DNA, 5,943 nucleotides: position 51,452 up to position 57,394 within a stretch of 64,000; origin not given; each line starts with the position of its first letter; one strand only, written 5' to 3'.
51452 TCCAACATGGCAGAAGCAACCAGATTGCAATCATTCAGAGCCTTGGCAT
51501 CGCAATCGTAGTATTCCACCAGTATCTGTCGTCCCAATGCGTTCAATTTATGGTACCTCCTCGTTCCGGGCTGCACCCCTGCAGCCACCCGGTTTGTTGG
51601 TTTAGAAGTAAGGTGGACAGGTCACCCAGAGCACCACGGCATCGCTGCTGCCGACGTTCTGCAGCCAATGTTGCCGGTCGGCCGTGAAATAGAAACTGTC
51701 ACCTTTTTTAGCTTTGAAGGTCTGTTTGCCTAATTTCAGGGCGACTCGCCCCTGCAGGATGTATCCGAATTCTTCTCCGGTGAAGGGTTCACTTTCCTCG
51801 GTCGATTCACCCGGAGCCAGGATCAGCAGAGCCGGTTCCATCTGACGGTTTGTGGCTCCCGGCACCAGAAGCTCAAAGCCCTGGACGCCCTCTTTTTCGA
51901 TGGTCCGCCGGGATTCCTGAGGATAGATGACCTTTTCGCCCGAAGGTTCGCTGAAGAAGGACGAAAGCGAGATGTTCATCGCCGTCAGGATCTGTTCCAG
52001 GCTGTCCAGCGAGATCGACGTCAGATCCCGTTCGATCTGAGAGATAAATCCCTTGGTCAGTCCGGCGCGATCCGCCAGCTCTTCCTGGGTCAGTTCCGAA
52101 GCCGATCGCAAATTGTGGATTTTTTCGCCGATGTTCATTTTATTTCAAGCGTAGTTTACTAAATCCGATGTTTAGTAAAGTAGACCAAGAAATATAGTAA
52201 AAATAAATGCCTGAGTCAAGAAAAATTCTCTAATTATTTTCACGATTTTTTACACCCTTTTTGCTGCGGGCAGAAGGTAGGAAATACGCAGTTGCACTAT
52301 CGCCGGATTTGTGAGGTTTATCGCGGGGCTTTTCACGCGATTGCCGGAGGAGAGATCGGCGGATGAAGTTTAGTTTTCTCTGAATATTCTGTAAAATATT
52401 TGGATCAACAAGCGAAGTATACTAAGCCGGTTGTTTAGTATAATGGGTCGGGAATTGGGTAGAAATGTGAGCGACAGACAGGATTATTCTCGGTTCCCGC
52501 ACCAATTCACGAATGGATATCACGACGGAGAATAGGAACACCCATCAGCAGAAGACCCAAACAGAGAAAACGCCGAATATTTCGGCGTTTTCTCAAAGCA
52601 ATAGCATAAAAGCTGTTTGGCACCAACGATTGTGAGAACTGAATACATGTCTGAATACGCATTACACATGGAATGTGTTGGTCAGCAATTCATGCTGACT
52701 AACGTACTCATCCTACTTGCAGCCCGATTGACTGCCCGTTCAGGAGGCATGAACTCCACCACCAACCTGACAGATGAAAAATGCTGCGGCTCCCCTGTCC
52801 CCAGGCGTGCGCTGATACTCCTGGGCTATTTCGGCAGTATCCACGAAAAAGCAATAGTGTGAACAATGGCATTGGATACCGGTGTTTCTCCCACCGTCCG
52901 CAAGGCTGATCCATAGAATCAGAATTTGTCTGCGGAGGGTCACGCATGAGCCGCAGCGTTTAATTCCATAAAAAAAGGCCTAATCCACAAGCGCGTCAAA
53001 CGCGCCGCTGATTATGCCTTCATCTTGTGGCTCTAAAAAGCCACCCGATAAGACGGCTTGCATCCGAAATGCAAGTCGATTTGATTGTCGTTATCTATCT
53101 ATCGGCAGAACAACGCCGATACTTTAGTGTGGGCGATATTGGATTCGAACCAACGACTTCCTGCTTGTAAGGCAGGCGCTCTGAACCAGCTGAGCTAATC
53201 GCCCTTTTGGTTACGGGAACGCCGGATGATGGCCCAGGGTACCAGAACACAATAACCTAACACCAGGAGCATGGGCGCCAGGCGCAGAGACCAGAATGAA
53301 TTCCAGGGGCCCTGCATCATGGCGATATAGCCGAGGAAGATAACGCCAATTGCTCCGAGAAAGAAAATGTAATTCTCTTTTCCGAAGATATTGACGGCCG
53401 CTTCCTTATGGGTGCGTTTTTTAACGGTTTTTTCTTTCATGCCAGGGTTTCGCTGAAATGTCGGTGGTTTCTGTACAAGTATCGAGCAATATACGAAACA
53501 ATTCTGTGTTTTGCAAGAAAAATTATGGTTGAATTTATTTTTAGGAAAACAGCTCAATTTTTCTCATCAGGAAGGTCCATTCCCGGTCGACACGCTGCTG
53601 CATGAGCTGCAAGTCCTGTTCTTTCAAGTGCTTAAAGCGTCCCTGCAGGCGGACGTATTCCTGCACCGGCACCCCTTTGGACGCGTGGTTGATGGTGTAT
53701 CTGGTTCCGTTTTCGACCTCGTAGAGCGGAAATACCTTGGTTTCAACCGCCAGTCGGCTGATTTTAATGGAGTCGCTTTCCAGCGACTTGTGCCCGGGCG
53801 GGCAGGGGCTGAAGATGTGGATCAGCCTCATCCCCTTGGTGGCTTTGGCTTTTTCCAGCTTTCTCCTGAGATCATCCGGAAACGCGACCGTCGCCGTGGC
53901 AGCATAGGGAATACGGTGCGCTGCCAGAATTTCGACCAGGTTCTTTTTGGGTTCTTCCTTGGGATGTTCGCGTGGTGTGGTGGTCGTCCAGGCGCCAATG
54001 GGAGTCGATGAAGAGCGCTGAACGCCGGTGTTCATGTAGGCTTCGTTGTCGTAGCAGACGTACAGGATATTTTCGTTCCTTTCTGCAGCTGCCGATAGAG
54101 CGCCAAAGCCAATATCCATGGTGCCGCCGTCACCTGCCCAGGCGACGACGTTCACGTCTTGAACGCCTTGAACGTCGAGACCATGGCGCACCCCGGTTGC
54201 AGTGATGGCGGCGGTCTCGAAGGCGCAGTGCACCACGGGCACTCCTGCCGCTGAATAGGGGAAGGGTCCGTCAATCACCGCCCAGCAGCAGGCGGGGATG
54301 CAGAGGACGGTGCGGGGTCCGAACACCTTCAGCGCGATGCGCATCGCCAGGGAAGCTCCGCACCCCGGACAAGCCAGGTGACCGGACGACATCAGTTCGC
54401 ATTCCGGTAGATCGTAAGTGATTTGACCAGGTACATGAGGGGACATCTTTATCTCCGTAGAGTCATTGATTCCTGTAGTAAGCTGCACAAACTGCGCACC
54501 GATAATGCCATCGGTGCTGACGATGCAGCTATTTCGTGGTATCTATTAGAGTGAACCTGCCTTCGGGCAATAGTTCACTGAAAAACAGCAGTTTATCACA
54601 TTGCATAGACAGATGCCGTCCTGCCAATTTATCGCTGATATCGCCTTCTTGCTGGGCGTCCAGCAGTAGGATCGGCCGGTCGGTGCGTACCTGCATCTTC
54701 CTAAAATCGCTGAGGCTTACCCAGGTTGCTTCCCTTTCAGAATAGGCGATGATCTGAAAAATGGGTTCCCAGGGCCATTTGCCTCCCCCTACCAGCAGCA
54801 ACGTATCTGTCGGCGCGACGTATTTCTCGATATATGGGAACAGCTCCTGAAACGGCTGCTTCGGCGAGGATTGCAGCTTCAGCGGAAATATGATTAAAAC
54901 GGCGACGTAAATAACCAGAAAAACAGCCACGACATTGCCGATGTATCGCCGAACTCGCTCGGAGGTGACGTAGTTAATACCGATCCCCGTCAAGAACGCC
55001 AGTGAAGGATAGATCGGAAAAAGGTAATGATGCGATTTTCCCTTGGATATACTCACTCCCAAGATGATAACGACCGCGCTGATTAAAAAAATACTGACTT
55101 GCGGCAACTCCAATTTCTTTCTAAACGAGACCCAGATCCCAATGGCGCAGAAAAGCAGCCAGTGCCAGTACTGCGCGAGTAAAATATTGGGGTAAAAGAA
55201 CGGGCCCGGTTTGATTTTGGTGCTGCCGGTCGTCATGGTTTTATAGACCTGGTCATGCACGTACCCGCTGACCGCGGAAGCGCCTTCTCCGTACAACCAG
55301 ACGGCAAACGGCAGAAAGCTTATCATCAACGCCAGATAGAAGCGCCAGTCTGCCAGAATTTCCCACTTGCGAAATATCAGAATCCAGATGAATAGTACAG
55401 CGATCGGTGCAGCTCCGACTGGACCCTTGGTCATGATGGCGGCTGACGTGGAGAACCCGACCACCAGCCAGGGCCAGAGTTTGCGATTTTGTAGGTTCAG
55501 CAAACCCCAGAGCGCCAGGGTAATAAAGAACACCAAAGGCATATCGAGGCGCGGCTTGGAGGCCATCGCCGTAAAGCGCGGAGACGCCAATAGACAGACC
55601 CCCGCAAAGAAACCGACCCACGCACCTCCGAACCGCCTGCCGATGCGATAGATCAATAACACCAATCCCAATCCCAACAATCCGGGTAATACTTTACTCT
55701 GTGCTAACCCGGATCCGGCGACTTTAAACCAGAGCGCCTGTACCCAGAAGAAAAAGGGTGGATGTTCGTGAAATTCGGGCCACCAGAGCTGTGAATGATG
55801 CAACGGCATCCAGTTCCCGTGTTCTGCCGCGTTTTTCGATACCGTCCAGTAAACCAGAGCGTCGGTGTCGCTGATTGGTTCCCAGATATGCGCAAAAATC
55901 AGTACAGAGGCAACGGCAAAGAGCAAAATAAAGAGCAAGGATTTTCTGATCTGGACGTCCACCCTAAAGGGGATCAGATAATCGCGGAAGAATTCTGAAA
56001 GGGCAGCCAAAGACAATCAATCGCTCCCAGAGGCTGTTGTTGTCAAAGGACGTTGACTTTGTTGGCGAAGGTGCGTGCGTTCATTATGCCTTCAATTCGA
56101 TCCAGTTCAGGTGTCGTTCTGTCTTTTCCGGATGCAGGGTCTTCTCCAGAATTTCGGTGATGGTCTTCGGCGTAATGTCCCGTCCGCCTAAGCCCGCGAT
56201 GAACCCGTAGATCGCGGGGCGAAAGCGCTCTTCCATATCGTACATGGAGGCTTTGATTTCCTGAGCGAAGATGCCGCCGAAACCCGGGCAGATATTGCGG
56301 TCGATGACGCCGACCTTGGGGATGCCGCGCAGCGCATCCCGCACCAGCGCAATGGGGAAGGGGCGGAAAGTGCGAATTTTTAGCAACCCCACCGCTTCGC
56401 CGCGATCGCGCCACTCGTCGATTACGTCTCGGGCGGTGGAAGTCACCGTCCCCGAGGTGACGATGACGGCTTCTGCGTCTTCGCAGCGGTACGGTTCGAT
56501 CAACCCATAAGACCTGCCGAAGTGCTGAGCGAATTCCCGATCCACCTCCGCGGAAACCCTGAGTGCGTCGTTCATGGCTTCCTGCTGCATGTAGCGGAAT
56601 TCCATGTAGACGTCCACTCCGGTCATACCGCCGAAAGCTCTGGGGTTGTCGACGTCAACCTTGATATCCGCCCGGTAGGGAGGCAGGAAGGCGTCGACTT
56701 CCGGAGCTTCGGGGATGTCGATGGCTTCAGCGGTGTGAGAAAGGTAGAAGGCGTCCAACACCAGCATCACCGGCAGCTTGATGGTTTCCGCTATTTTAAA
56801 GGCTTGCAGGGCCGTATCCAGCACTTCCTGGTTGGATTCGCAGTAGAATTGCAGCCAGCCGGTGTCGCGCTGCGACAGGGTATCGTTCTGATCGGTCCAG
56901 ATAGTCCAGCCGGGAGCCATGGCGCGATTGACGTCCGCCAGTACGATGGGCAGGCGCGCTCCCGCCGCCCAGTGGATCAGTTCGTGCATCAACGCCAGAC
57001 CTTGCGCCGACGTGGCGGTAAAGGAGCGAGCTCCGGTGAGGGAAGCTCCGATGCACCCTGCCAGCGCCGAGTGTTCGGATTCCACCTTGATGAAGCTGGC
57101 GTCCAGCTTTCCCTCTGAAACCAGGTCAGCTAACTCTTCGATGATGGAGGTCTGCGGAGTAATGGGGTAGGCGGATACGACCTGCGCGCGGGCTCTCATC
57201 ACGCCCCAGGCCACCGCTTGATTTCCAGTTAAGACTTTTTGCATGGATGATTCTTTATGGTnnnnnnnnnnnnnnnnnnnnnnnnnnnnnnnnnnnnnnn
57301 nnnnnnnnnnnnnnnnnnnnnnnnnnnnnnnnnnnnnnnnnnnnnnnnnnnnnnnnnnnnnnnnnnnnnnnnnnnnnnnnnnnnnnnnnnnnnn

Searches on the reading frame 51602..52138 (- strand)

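Call 43: search_protein_families(library=pfam, proteins=[window:51602-52138:-], max_evalue=0.001)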
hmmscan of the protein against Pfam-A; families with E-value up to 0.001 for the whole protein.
window:51602-52138:- (178 aa): 9 families
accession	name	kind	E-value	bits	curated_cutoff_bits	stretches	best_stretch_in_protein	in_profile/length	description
PF07883.17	Cupin_2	-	1.1e-15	57.5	27.2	1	104-172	2-69/70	Cupin domain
PF01381.28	HTH_3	-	4.8e-11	43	23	1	10-59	4-53/55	Helix-turn-helix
PF13560.12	HTH_31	-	1.9e-07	31.7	27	1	4-54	3-54/64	Helix-turn-helix domain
PF12844.13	HTH_19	-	4.3e-06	27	30.2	1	4-58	1-55/64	Helix-turn-helix domain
PF13443.12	HTH_26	-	4.3e-05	24.1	22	1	6-59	1-55/63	Cro/C1-type HTH DNA-binding domain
PF02311.25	AraC_binding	-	5.9e-05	23.3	21.1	1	123-176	25-78/135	AraC-like ligand binding domain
PF05899.18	Cupin_3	-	0.00011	22.3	23.5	1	120-154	24-59/74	EutQ-like cupin domain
PF13744.12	HTH_37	-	0.00053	20.2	27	1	5-56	21-73/80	Helix-turn-helix domain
PF04545.22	Sigma70_r4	-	0.00057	19.8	24.1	0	15-37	20-42/50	Sigma-70, region 4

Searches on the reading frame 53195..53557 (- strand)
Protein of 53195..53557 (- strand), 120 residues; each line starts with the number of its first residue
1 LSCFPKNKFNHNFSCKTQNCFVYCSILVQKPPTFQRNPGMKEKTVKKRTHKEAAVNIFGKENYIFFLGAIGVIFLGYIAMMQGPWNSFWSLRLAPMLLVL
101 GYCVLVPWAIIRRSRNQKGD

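Call 43: search_protein_families(library=pfam, proteins=[window:53195-53557:-], max_evalue=0.001)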
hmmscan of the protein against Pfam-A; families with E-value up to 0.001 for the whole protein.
window:53195-53557:- (120 aa): 1 family
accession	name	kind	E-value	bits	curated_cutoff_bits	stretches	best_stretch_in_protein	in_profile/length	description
PF11297.13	DUF3098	-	5.2e-05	23.1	25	0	57-113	1-66/67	Protein of unknown function (DUF3098)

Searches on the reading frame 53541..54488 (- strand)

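Call 43: search_protein_families(library=pfam, proteins=[window:53541-54488:-], max_evalue=0.001)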
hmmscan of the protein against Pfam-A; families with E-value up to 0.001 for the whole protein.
window:53541-54488:- (315 aa): 1 family
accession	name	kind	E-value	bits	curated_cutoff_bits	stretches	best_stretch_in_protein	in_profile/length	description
PF02775.26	TPP_enzyme_C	-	6e-21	75.3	21.9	1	92-225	32-151/151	Thiamine pyrophosphate enzyme, C-terminal TPP binding domain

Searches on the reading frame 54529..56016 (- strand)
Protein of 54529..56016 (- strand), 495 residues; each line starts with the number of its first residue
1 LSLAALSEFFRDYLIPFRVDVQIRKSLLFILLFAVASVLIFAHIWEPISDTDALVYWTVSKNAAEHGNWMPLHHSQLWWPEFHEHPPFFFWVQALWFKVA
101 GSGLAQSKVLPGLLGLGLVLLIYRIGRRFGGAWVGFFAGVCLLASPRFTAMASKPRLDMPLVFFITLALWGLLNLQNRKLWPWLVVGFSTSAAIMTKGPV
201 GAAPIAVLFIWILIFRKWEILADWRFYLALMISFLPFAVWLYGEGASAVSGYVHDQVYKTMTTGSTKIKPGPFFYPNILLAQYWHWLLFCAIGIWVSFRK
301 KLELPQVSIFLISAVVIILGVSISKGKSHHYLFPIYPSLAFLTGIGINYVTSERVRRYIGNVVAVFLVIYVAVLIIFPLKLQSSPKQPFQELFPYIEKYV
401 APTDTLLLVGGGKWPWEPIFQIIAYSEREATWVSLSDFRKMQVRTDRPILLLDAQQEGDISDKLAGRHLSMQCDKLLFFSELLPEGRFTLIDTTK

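Call 43: search_protein_families(library=pfam, proteins=[window:54529-56016:-], max_evalue=0.001)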
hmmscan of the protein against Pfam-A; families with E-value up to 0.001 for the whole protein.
window:54529-56016:- (495 aa): 1 family
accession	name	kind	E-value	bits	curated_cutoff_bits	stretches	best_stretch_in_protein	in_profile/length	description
PF13231.12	PMT_2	-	1.1e-18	68.5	26.1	1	85-242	2-159/160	Dolichyl-phosphate-mannose-protein mannosyltransferase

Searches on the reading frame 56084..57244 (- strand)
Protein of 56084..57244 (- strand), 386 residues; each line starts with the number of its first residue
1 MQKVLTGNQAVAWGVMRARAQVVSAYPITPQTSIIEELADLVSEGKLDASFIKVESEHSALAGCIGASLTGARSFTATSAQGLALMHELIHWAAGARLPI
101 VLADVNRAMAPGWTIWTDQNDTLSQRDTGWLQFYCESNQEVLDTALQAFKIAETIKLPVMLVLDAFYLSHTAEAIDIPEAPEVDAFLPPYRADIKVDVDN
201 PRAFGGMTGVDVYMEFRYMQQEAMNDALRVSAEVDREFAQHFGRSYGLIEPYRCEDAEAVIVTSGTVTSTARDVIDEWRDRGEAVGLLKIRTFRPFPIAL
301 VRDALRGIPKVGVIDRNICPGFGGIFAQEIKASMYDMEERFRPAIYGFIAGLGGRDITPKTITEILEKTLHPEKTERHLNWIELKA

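Call 31: find_related_loci(query=window:56084-57244:-, collection=genome_contigs, flank=8000)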
Query window:56084-57244:- (386 aa) in genome_contigs; peptide patterns used: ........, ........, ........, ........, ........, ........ (x = any residue, [..] = any of these).
291 stretches matched a pattern; 265 encode a relative of the query (tblastn E <= 1e-3); the best 80 are kept; 80 distinct loci.
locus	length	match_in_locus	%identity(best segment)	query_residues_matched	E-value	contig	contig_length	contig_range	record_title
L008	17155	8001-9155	83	1-385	0e+0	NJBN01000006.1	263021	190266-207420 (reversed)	MAG: candidate division LCP-89 bacterium B3_LCP 17, whole genome shotgun sequence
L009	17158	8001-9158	82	1-386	0e+0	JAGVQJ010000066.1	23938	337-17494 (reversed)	MAG: Calditrichaeota bacterium isolate DeMMO3_2 c_000000043436, whole genome shotgun sequence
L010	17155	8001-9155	81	1-385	0e+0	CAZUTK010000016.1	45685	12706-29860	MAG TPA_asm: uncultured bacterium isolate SRP290908_co1_416 genome assembly, contig: NODE_860_length_45685_cov_6.986610,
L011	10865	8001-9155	80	1-385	0e+0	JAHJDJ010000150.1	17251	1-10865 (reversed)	MAG: bacterium isolate Modern_marine.mb.49 Modern_marine.mb.49_k141_1010999, whole genome shotgun sequence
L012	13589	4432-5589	81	1-386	0e+0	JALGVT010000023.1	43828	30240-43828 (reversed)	MAG: candidate division LCP-89 bacterium isolate Meg19_1012_Bin_459 Meg19_1012_Bin_459_scaffold_1158, whole genome shotg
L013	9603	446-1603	78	1-386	0e+0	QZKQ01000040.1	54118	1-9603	MAG: Candidatus Zixiibacteriota bacterium isolate SURF_9 Ga0104751_1000791, whole genome shotgun sequence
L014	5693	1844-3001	79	1-386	0e+0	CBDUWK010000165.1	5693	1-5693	MAG TPA_asm: uncultured bacterium isolate SRR22302363_concoct_93 genome assembly, contig: ERZ25749332.12107, whole genom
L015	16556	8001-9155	66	1-385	1e-180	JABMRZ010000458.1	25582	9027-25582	MAG: Candidatus Tariuqbacter arcticus isolate bin.685 k141_5862270, whole genome shotgun sequence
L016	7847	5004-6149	63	2-385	4e-167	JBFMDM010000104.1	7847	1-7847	MAG: Planctomycetota bacterium isolate MAG219 MAG219_104, whole genome shotgun sequence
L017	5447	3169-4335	61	1-385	3e-169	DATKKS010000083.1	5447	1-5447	MAG TPA_asm: Candidatus Saccharimonadales bacterium isolate SMAG_U14664 k141_4487805, whole genome shotgun sequence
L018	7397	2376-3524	62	1-385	5e-166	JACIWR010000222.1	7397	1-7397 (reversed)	MAG: Anaerolineae bacterium isolate MAG-31 Anaerolineae_A3_bin18_Scaffold_222, whole genome shotgun sequence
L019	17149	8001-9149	62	1-385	5e-165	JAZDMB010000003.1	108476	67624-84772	MAG: Planctomycetota bacterium isolate MEGAHIT-group-0.630 k141_2203437, whole genome shotgun sequence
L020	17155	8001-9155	62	1-385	2e-164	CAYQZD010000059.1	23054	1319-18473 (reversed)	MAG TPA_asm: uncultured bacterium isolate SRP167671_co1_177 genome assembly, contig: NODE_2559_length_23054_cov_8.327840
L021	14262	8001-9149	63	1-385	5e-164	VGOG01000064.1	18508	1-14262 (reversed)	MAG: Chloroflexi bacterium isolate K_DeepCast_250m_m2_317 K_DeepCast_250m_m2_317_Ga0194125_10005851, whole genome shotgu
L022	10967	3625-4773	63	1-385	6e-164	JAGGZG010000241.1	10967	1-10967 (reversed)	MAG: Anaerolineae bacterium isolate AUK198 PB_MBMC_152_c_000000000412, whole genome shotgun sequence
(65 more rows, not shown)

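Call 43: search_protein_families(library=pfam, proteins=[window:56084-57244:-], max_evalue=0.001)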
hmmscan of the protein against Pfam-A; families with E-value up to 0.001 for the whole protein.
window:56084-57244:- (386 aa): 2 families
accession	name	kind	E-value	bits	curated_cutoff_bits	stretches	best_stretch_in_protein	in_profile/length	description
PF01855.24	POR_N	-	2.9e-71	240.3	27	1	14-234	2-229/231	Pyruvate flavodoxin/ferredoxin oxidoreductase, thiamine diP-bdg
PF17147.9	PFOR_II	-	7.5e-29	100.5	27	1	257-362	1-102/102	Pyruvate:ferredoxin oxidoreductase core domain II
